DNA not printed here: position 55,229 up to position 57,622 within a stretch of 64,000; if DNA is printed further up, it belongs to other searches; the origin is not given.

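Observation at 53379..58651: Candidate new system: tandem NosR-like flavo/Fe-S membrane proteins + SCO + amicyanin-like cupredoxin, with no denitrification enzyme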

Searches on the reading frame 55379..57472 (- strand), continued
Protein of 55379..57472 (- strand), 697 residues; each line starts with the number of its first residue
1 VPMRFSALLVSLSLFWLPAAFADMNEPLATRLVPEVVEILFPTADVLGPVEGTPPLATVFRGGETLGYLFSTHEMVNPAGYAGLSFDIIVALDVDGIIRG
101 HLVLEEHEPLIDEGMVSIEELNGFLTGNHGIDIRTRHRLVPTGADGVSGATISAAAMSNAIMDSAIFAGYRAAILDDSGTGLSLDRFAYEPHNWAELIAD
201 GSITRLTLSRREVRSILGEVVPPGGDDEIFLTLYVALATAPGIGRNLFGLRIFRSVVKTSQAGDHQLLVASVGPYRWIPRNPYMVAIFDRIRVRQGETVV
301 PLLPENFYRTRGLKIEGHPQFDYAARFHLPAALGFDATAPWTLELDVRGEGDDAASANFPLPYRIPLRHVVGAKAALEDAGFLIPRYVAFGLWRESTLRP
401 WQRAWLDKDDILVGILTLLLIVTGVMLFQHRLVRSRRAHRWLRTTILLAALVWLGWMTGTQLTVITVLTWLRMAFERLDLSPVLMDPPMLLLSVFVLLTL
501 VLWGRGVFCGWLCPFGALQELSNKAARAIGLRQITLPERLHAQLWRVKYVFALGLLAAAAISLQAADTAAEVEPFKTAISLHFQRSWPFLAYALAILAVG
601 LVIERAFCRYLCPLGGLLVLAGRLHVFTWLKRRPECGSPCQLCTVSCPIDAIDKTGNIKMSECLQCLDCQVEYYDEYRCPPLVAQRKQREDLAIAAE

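Call 22: find_related_loci(query=A2, collection=genome_contigs, flank=10000)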
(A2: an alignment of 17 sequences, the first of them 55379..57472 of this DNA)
Query A2 (697 aa) in genome_contigs; peptide patterns used: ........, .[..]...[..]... (x = any residue, [..] = any of these).
600 stretches matched a pattern (row limit reached: there are more); 594 encode a relative of the query (tblastn E <= 1e-3); the best 80 are kept; 80 distinct loci.
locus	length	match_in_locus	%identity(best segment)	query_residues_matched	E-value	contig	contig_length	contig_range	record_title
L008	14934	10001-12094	78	2-697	0e+0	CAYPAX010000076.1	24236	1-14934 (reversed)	MAG TPA_asm: uncultured Rhodospirillaceae bacterium isolate SRP200020_co5_65 genome assembly, contig: NODE_3191_length_2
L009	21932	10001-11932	52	24-688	0e+0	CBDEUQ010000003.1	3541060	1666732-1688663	MAG: Alphaproteobacteria bacterium isolate 2f44908d-55c9-476c-8e70-9e68d195b5b4 genome assembly, contig: contig_3, whole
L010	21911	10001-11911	51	24-682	0e+0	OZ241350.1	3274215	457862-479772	MAG: Alphaproteobacteria bacterium isolate 81bb0e76-f755-4ee3-a3aa-f420175a6091 genome assembly, chromosome: 1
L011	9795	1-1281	54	264-688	5e-156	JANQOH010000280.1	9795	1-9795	MAG: Alphaproteobacteria bacterium isolate IP29b_bin.128 k99_1622734, whole genome shotgun sequence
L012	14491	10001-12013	41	35-690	1e-145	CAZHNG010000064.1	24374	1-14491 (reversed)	MAG TPA_asm: uncultured Saprospiraceae bacterium isolate SRP141376_co5_359 genome assembly, contig: NODE_4891_length_243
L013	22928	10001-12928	41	20-687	2e-145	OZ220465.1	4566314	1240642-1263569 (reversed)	MAG: Alphaproteobacteria bacterium isolate 2e117dc1-b724-48be-a0dc-3928aadd10ea genome assembly, chromosome: 1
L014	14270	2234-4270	38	6-683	4e-138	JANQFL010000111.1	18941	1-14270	MAG: Sneathiellales bacterium isolate PL23a_bin.86 k99_5500388, whole genome shotgun sequence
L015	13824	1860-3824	38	28-693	3e-138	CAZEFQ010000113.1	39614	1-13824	MAG TPA_asm: uncultured Rhizobium sp. isolate binchicken_co84_415 genome assembly, contig: k141_2390625, whole genome sh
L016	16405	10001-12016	38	8-696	4e-137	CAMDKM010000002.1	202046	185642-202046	MAG: Bordetella parapertussis isolate TH-08apr19-40 genome assembly, contig: TH-08apr19-C34, whole genome shotgun sequen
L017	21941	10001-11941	40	32-696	2e-135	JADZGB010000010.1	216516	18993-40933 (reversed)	MAG: Burkholderiales bacterium isolate SJ887 c_000000120589, whole genome shotgun sequence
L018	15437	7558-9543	39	35-690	3e-134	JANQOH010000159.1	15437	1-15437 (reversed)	MAG: Alphaproteobacteria bacterium isolate IP29b_bin.128 k99_331266, whole genome shotgun sequence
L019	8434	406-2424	37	6-690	8e-134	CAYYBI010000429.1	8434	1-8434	MAG TPA_asm: uncultured Rhodospirillaceae bacterium isolate binchicken_co231_167 genome assembly, contig: k141_6333357,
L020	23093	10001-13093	34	22-691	8e-134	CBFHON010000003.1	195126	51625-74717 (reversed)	MAG: Alphaproteobacteria bacterium isolate AGTU_9_bin_41_permissive genome assembly, contig: AGTU_9_bin_41_permissive_c3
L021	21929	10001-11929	38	40-683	2e-133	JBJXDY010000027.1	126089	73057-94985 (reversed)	MAG: Dongiaceae bacterium isolate P.bin.51 k127_2983114, whole genome shotgun sequence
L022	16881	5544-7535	37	18-690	3e-133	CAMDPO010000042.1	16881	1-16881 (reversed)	MAG: Rhizobium sp. Q54 isolate ZH-13nov19-49 genome assembly, contig: ZH-13nov19-C5421, whole genome shotgun sequence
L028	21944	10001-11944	38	40-690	6e-131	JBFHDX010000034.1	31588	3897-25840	MAG: Alphaproteobacteria bacterium isolate Mix_sand07.2021.05.D.48 k141_798825_length_31588_cov_29.1375, whole genome sh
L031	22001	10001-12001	36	48-697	2e-130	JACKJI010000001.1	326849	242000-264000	MAG: Hyphomicrobiaceae bacterium isolate HK-STAS-PROT-35 HK-STAS-PROT-35_1, whole genome shotgun sequence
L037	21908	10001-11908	50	25-679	0e+0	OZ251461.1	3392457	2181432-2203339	MAG: Alphaproteobacteria bacterium isolate 0a54264b-14c4-4083-851b-1bee40580e2c genome assembly, chromosome: 1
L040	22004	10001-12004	37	37-687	2e-127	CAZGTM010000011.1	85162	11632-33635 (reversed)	MAG TPA_asm: uncultured Rhodospirillaceae bacterium isolate SRP077602_co8_95 genome assembly, contig: NODE_336_length_85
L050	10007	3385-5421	35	35-689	3e-125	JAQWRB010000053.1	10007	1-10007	MAG: Alphaproteobacteria bacterium isolate cluster2_bin.267 k141_4788772, whole genome shotgun sequence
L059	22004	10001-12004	37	19-683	4e-124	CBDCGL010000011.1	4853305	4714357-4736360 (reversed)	MAG: Alphaproteobacteria bacterium isolate 1aaad041-7d8d-4bc2-879e-c771ea6528e9 genome assembly, contig: chromosome_2, w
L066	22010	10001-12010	36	38-683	1e-123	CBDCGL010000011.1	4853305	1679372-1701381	MAG: Alphaproteobacteria bacterium isolate 1aaad041-7d8d-4bc2-879e-c771ea6528e9 genome assembly, contig: chromosome_2, w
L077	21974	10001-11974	36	10-682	2e-122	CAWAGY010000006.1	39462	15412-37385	MAG: uncultured Alphaproteobacteria bacterium isolate MFD04944.bin.2.74 genome assembly, contig: contig_30262, whole gen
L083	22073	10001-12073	38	8-697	1e-121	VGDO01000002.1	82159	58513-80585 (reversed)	MAG: Alphaproteobacteria bacterium isolate M_DeepCast_50m_m2_111 M_DeepCast_50m_m2_111_Ga0194121_10000347, whole genome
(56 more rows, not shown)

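Call 39: search_solved_structures(query=window:55379-57472:-, max_evalue=0.01, show_alignments=1)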
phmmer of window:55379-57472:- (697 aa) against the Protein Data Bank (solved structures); distinct sequences matched with E-value up to 0.01: 0.

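Call 42: search_protein_families(library=pfam, proteins=[L040:11479-13089:+, L031:7875-9854:-, L083:7217-8443:-, L028:5448-6941:-, L077:3646-4707:-, L083:3689-4474:+, L022:10023-11957:+, L050:1408-2982:-, L005:12408-13730:+, L019:4342-6324:+], max_evalue=0.0001)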
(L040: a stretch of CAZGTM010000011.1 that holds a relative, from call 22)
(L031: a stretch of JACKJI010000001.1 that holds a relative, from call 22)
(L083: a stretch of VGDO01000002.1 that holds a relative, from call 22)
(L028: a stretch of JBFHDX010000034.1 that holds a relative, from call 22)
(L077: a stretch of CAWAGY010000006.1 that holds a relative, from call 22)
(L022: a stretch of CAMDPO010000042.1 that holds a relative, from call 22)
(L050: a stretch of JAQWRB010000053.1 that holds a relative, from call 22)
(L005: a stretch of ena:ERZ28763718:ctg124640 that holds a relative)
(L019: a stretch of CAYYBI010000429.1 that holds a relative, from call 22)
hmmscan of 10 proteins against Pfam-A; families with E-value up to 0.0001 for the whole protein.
L040:11479-13089:+ (536 aa): 1 family
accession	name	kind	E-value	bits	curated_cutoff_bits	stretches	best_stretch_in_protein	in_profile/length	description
PF02424.20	ApbE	-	4.8e-61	207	25.6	1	246-516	1-260/266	ApbE family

L031:7875-9854:- (659 aa): 2 families
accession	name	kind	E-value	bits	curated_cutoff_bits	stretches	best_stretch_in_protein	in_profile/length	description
PF02239.22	Cytochrom_D1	-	1.4e-147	491.5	25.5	1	258-654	2-368/368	Cytochrome D1 heme domain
PF13442.11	Cytochrome_CBB3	-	9e-13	48.8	27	1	148-221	3-68/68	Cytochrome C oxidase, cbb3-type, subunit III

L083:7217-8443:- (408 aa): 1 family
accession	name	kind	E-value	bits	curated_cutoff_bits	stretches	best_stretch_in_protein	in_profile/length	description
PF00590.25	TP_methylase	-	2.8e-48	165.1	27.8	1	152-363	1-211/212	Tetrapyrrole (Corrin/Porphyrin) Methylases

L028:5448-6941:- (497 aa): 2 families
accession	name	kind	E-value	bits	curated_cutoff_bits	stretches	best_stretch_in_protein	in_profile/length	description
PF02239.22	Cytochrom_D1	-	1.2e-110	370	25.5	1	132-491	2-367/368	Cytochrome D1 heme domain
PF25174.1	Beta-prop_THOC3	-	1.6e-07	31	305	0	378-482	71-171/272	THOC3 beta-propeller domain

L077:3646-4707:- (353 aa): 3 families
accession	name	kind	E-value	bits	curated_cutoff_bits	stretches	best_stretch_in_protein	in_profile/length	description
PF17805.7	AsnC_trans_reg2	-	1.7e-25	89.4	27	1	257-345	1-86/86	AsnC-like ligand binding domain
PF22451.2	NirdL-like_HTH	-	6.9e-17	61.2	27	1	201-247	1-47/47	Siroheme decarboxylase NirDL-like HTH domain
PF13404.12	HTH_AsnC-type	-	1.5e-07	31.5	27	1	197-241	1-42/42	AsnC-type helix-turn-helix domain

L083:3689-4474:+ (261 aa): 0 families

L022:10023-11957:+ (644 aa): 2 families
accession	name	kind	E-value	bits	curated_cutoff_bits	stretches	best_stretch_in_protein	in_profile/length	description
PF01011.28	PQQ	-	1.4e-40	140.1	26.7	2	56-383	1-332/595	Glucose/ethanol/alcohol dehydrogenase, beta-propeller domain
PF13360.13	PQQ_2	-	1.8e-12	47.9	27.6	2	134-336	5-142/233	Outer membrane protein assembly factor BamB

L050:1408-2982:- (524 aa): 1 family
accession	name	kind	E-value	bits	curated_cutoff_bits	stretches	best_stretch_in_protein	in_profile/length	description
PF04909.20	Amidohydro_2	-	3.3e-05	24.2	26.4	0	273-479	119-288/289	Amidohydrolase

L005:12408-13730:+ (440 aa): 1 family
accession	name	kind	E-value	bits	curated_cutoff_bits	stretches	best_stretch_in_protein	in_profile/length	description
PF04909.20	Amidohydro_2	-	3.1e-24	86.7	26.4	1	108-423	1-289/289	Amidohydrolase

L019:4342-6324:+ (660 aa): 1 family
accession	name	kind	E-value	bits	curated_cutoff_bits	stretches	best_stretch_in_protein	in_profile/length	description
PF00115.25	COX1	-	7.4e-68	229.8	34.8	1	121-555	3-420/436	Cytochrome C and Quinol oxidase polypeptide I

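Call 52: search_protein_families(library=ncbifam, proteins=[L005:12408-13730:+, L005:13810-14094:+, L050:1408-2982:-, L005:8358-8888:+], max_evalue=0.001)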
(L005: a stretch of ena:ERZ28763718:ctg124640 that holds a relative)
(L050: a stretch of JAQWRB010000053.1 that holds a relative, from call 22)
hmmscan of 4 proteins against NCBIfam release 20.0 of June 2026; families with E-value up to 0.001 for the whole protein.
L005:12408-13730:+ (440 aa): 0 families

L005:13810-14094:+ (94 aa): 2 families
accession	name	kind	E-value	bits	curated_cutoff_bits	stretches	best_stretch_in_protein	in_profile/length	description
TIGR02605.1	CxxC_CxxC_SSSS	subfamily_domain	1.1e-13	51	31.3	1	1-47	1-48/52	FmdB family zinc ribbon protein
NF053663.1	RPWMISH_prot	domain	2.1e-07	31.7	120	1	1-48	1-49/115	RPWMISH domain-containing protein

L050:1408-2982:- (524 aa): 0 families

L005:8358-8888:+ (176 aa): 1 family
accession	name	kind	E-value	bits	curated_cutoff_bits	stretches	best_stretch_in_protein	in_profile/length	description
NF008368.0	PRK11166.1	equivalog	6.6e-06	26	257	1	36-135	78-174/217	protein phosphatase CheZ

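Call 53: search_solved_structures(query=L005:12408-13730:+, max_evalue=0.01)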
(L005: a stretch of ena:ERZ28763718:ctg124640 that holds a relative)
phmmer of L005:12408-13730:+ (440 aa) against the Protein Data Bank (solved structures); distinct sequences matched with E-value up to 0.01: 1.
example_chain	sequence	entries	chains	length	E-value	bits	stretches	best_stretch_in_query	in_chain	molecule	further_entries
3irs_A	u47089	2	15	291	0.0074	18.4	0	251-323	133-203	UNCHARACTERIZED PROTEIN BB4693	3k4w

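Call 73: predict_structure(alignment_id=A2)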
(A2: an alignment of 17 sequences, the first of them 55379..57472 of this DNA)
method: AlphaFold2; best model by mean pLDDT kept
length: 697 residues; sequences in the alignment: 17
mean_pLDDT: 74.9   pTM: 0.56
mean pLDDT of the five models: 74.9, 73.7, 73.5, 73.0, 70.0
residues with pLDDT >= 90: 104; 70-90: 359; 50-70: 200; < 50: 34
segments of 3 or more residues with pLDDT < 50: 16-21, 138-147, 177-179, 671-673
pLDDT, mean of each block of 10 residues (from residue 1): 57 46 74 85 87 83 88 77 75 87 70 58 76 60 44 72 77 60 69 93 94 86 84 93 87 76 84 91 89 91 91 88 92 87 90 80 90 76 80 74 76 87 78 71 87 73 71 65 73 82 69 80 83 74 78 79 65 56 56 75 73 73 60 50 56 58 55 51 61 67
secondary structure, 60 per line:
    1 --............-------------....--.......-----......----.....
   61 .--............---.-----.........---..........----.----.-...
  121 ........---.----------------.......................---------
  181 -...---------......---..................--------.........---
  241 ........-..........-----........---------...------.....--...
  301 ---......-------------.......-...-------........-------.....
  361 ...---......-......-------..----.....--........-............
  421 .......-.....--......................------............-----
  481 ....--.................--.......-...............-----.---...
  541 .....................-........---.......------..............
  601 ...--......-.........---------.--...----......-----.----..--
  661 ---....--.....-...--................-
elements in order (helices of 4 or more, strands of 3 or more residues): H3-14 H28-31 H34-40 E46-51 E56-61 E64-71 H72-75 E85-93 E97-106 H118-128 H149-171 E182-184 H194-199 E203-209 H210-220 E229-237 H241-248 H250-259 E265-272 E291-295 E298-300 E307-309 E323-329 E341-348 E356-363 E370-372 H374-379 H400-407 H409-427 H429-433 H436-457 H464-475 H481-484 H487-503 H506-512 H514-528 H538-561 H563-570 H574-580 H587-602 H606-611 H613-621 H641-646 H664-667 H670-674 H681-696

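Call 76: fold_search(model_id=the predicted structure, library=pdb)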
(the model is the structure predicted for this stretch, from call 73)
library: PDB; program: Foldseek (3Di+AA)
matches with E <= 10: 808; with E <= 0.001: 1
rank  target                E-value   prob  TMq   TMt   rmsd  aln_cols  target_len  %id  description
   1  9eri_G                7.4e-04  1.00  0.17  0.48   7.0       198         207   16  Cryo-EM structure of sodium pumping Rnf complex from Acetobacterium woodii bound to NADH (released 2025-03-05)
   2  7zc6_G                1.8e-03  1.00  0.16  0.55   8.2       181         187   19  Na+ - translocating ferredoxin: NAD+ reductase (Rnf) of C. tetanomorphum (released 2022-09-28)
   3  9ll2_A                4.8e-03  0.97  0.10  0.40   6.7       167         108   11  Crystal structure of the Helicobacter pylori copper resistance determinant CrdA in the apo form (released 2025-11-19)
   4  9ll4_A                1.0e-02  0.98  0.10  0.42   6.2       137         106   11  Crystal structure of the Helicobacter pylori copper resistance determinant CrdA in complex with silver ions in space g (released 2025-11-19)
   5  8rb8_G                1.1e-02  1.00  0.15  0.47  10.5       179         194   17  Cryo-EM structure of the NADH:ferredoxin oxidoreductase RNF from Azotobacter vinelandii, purified with 2-ME/TCEP, NADH (released 2024-06-26)
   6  8es7_B                1.4e-02  0.54  0.12  0.22  15.8       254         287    8  CryoEM structure of PN45545 TCR-CD3 complex (released 2023-05-03)
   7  2wbj_H                2.3e-02  0.69  0.10  0.21  16.2       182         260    8  TCR complex (released 2009-04-07)
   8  4pjx_F                2.8e-02  0.44  0.09  0.20  17.6       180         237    8  Structure of human MR1-Ac-6-FP in complex with human MAIT C-A11 TCR (released 2014-07-02)
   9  8sgb_D                2.8e-02  0.44  0.09  0.21  16.6       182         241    8  Crystal Structure of CD1d-lipid complexed with Beta-2-Microglobulin, TCR Alpha-Chain and TCR Beta-Chain (released 2024-04-24)
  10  8ahx_G                3.0e-02  1.00  0.15  0.47  10.3       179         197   17  Cryo-EM structure of the nitrogen-fixation associated NADH:ferredoxin oxidoreductase RNF from Azotobacter vinelandii (released 2023-11-01)
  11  8rb9_G                3.0e-02  1.00  0.15  0.46  10.5       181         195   16  Cryo-EM structure of the NADH:ferredoxin oxidoreductase RNF from Azotobacter vinelandii, NADH added (released 2024-06-26)
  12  2wbj_D                3.0e-02  0.63  0.10  0.20  16.0       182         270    8  TCR complex (released 2009-04-07)
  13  3tpu_B                3.3e-02  0.47  0.09  0.21  16.0       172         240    9  42F3 p5E8/H2-Ld complex (released 2011-12-07)
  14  5d2n_F                3.3e-02  0.44  0.09  0.20  17.7       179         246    9  Crystal structure of C25-NLV-HLA-A2 complex (released 2015-10-07)
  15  4ftv_E                3.6e-02  0.60  0.09  0.22  16.2       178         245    7  The complex between the high affinity version of A6 TCR (A6c134) and human Class I MHC HLA-A2 with the bound TAX nonam (released 2013-07-03)
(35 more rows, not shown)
